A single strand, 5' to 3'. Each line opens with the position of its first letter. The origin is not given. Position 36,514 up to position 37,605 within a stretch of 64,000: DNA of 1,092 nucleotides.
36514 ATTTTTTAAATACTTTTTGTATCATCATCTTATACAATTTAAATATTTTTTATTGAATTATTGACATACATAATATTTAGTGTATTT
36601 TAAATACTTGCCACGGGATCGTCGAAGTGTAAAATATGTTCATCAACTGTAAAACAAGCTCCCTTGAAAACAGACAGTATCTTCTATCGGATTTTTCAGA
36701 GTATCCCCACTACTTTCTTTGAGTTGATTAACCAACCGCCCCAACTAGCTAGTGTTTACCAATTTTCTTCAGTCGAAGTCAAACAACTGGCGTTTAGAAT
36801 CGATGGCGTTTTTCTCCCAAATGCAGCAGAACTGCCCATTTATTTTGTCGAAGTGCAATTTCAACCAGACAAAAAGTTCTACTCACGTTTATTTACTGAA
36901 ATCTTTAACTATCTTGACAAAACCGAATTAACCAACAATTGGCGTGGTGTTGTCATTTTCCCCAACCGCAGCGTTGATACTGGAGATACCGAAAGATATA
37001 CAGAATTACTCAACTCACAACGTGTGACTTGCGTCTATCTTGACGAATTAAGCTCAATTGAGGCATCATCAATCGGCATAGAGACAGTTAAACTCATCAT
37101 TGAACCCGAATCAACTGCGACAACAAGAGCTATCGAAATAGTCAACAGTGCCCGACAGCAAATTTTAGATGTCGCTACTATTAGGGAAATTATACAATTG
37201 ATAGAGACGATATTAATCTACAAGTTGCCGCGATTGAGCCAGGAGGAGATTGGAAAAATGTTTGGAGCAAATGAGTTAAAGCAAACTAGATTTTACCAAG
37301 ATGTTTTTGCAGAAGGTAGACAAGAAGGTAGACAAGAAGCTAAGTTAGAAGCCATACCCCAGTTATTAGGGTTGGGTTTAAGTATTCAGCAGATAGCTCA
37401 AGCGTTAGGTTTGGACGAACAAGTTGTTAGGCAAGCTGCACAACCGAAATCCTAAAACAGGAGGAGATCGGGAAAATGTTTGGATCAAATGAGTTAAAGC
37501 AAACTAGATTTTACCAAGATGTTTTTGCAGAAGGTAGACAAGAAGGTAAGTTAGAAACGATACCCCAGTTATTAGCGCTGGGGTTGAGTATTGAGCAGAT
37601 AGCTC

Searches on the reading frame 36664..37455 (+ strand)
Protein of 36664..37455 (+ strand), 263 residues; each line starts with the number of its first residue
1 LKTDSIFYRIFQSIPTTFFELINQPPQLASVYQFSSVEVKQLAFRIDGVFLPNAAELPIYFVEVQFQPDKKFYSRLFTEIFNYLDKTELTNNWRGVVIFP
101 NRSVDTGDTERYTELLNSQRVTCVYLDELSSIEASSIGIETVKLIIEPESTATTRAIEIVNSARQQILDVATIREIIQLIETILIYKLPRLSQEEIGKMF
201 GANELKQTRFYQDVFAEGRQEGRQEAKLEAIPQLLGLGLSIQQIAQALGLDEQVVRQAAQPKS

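Call 8: search_protein_families(library=pfam, proteins=[window:36664-37455:+], max_evalue=0.01)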
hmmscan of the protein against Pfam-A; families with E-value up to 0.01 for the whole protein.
window:36664-37455:+ (263 aa): 3 families
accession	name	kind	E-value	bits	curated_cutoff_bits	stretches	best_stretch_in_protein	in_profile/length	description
PF11103.14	DUF2887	-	3.6e-81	272.4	24.1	1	3-200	1-200/200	Protein of unknown function (DUF2887)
PF08281.18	Sigma70_r4_2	-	0.0039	17.2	25.7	0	237-258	25-46/54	Sigma-70, region 4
PF04545.22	Sigma70_r4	-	0.0039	17.1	24.1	0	175-201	11-31/50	Sigma-70, region 4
